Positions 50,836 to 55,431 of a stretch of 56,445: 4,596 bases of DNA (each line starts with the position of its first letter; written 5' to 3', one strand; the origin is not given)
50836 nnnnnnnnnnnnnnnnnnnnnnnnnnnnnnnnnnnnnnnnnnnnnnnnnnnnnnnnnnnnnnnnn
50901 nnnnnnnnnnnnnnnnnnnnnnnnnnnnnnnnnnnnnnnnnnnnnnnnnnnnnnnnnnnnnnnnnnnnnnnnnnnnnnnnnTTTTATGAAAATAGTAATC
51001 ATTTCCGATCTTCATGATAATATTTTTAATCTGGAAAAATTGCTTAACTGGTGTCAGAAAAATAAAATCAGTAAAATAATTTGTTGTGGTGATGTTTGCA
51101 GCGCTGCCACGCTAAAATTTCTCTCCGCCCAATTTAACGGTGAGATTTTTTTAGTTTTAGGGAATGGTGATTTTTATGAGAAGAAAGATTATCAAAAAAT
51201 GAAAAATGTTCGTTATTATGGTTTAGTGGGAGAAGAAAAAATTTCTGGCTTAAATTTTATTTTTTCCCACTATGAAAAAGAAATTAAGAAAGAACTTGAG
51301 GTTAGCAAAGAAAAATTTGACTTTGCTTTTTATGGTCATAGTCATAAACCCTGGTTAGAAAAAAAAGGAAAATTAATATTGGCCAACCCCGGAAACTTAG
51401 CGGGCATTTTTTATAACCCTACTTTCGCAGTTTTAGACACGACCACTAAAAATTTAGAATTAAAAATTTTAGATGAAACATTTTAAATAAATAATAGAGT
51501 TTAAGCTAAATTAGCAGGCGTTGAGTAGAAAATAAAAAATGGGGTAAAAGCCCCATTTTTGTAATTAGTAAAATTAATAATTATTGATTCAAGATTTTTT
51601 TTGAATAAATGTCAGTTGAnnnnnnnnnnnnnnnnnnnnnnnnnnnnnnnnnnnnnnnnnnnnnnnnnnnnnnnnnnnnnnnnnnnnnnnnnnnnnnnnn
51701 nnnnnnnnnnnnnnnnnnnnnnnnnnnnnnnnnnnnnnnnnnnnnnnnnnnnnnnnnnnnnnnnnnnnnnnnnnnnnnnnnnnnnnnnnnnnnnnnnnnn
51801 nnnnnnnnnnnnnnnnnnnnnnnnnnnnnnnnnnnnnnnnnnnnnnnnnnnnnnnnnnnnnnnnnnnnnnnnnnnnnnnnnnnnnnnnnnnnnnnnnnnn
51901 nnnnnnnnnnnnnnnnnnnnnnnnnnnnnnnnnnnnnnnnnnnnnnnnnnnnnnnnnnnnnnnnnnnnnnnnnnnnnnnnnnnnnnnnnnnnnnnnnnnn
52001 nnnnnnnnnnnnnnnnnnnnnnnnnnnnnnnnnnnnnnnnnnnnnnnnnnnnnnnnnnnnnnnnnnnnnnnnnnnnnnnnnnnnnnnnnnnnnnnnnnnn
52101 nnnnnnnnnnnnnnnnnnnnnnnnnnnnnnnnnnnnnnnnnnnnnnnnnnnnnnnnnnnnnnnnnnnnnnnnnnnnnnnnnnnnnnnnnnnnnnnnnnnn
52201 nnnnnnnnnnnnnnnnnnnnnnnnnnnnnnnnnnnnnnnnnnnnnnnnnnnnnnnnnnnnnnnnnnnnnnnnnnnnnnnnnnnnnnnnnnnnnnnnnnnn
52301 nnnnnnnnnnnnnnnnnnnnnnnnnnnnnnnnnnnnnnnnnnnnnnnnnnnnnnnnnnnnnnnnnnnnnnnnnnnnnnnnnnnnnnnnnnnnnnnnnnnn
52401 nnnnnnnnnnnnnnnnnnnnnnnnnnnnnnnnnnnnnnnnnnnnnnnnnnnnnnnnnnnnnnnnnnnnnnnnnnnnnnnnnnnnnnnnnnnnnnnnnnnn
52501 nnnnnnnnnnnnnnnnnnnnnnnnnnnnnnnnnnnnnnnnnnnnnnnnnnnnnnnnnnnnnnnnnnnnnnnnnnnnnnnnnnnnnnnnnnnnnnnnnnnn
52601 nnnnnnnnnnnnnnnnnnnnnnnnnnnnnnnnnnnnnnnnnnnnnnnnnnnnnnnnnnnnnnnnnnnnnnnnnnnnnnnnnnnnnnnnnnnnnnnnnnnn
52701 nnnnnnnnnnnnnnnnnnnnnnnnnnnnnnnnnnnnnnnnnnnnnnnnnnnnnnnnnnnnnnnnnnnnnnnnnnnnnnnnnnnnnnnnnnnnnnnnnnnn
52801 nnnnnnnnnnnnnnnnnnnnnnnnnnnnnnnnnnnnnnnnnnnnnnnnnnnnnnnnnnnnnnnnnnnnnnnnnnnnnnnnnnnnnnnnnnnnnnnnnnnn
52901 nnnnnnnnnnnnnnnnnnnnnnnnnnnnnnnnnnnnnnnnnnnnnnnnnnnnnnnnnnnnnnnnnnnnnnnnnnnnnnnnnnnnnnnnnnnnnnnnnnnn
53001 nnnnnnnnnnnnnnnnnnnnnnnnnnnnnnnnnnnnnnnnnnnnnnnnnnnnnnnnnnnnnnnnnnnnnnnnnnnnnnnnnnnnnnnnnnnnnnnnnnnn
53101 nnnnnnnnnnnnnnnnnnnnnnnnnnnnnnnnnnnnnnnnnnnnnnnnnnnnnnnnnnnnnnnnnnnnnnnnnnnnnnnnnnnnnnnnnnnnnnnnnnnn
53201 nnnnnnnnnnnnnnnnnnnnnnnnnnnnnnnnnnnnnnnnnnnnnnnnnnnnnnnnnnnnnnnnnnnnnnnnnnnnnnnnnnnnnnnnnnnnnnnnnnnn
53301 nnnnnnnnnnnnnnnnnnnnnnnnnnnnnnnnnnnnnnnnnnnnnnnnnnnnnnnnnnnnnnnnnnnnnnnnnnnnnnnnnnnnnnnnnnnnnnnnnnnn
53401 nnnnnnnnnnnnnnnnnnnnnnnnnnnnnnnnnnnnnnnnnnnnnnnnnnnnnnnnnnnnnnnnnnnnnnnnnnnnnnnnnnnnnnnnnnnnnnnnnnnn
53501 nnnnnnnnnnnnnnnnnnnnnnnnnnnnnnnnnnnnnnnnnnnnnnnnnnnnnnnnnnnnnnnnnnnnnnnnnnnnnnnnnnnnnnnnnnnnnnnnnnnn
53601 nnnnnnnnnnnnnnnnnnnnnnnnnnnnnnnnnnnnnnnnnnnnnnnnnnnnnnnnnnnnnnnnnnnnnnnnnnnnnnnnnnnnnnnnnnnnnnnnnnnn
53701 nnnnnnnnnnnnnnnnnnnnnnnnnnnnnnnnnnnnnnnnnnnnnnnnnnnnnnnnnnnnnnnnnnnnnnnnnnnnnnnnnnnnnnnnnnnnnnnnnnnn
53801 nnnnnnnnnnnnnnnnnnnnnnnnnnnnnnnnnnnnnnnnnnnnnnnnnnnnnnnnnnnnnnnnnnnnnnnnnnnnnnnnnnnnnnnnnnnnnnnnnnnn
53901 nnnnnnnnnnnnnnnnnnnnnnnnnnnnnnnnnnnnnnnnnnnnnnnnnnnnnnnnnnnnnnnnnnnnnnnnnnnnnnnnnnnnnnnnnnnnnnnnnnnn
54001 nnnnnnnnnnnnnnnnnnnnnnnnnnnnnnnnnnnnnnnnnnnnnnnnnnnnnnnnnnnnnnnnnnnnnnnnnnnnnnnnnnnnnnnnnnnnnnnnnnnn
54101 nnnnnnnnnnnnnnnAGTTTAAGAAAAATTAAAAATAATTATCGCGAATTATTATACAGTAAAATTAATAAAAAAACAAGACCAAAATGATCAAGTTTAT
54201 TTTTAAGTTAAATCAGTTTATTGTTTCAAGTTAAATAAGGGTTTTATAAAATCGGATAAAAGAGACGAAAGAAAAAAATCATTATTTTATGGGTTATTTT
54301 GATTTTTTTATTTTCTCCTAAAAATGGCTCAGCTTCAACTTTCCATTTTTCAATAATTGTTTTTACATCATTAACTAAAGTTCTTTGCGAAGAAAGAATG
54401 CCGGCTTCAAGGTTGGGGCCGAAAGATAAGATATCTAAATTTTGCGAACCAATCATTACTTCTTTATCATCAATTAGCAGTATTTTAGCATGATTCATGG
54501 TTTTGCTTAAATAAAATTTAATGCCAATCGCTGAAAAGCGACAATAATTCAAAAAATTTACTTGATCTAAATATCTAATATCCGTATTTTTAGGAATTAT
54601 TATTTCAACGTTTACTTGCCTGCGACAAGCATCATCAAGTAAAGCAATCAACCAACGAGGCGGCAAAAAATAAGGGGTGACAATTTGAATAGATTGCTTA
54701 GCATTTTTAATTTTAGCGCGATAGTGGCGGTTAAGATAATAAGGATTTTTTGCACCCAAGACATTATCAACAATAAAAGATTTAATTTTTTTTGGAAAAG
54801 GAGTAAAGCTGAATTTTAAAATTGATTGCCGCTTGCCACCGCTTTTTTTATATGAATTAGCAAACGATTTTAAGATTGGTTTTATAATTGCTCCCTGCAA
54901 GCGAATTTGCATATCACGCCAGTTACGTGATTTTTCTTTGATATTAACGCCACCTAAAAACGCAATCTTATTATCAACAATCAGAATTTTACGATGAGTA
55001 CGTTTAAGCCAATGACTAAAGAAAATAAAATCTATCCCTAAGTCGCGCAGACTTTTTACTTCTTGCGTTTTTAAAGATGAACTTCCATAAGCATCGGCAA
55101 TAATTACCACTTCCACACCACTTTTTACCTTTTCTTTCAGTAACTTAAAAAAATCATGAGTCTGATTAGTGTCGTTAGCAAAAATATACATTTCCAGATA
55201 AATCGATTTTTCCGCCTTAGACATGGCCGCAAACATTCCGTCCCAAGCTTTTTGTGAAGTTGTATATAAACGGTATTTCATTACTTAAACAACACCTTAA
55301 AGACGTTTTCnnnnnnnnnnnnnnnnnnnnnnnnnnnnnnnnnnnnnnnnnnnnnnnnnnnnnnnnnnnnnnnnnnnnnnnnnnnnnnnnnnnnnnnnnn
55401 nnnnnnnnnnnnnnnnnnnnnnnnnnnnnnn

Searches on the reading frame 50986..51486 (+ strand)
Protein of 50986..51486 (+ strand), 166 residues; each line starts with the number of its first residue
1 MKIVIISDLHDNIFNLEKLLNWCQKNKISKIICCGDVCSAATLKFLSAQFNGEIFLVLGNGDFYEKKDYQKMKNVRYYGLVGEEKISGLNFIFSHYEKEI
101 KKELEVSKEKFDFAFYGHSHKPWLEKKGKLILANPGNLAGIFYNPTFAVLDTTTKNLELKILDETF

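Call 3: search_protein_families(library=pfam, proteins=[window:50986-51486:+], max_evalue=0.01)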
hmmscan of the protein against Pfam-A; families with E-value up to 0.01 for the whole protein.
window:50986-51486:+ (166 aa): 3 families
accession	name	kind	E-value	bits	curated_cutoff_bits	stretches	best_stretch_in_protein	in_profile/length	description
PF12850.12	Metallophos_2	-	2.9e-25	89.5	27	1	1-154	1-153/154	Calcineurin-like phosphoesterase superfamily domain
PF00149.33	Metallophos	-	1.5e-12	48.8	21.5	1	1-81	1-89/191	Calcineurin-like phosphoesterase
PF14582.11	Metallophos_3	-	0.00013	21.8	28.2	0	109-160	209-257/259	Metallophosphoesterase, calcineurin superfamily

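Call 19: search_protein_families(library=ncbifam, proteins=[window:50986-51483:+], max_evalue=0.01)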
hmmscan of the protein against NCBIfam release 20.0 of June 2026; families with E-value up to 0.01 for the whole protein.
window:50986-51483:+ (166 aa): 3 families
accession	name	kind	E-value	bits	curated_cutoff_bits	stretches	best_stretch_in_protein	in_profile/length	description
TIGR00040.1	yfcE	subfamily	1.6e-18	67.3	56.25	1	1-157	1-155/158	YfcE family phosphodiesterase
NF006988.0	PRK09453.1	equivalog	1.5e-12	47.7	117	1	1-152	1-162/183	phosphodiesterase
TIGR03729.1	acc_ester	subfamily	0.0074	15.7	148.25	0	2-76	1-86/239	putative phosphoesterase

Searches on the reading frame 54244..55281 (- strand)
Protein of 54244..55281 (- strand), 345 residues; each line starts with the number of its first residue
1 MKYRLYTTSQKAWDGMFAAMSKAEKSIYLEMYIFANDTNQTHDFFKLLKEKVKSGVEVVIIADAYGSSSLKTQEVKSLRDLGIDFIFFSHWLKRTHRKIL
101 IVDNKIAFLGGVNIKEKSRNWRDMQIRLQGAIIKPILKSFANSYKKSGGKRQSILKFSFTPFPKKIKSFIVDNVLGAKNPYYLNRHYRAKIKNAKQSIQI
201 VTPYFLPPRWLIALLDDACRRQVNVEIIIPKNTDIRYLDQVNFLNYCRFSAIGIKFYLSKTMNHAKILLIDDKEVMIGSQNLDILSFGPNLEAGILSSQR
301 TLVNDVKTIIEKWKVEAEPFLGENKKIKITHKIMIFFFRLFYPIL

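Call 10: search_protein_families(library=pfam, proteins=[window:54244-55281:-], max_evalue=0.001)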
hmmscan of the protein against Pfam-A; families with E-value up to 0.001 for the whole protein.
window:54244-55281:- (345 aa): 2 families
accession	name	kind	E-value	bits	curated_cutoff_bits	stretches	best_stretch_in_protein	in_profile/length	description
PF13091.12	PLDc_2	-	8.9e-39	132.8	27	2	188-312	2-130/132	PLD-like domain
PF00614.28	PLDc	-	1.9e-10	40.7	21.9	1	94-114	4-24/28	Phospholipase D Active site motif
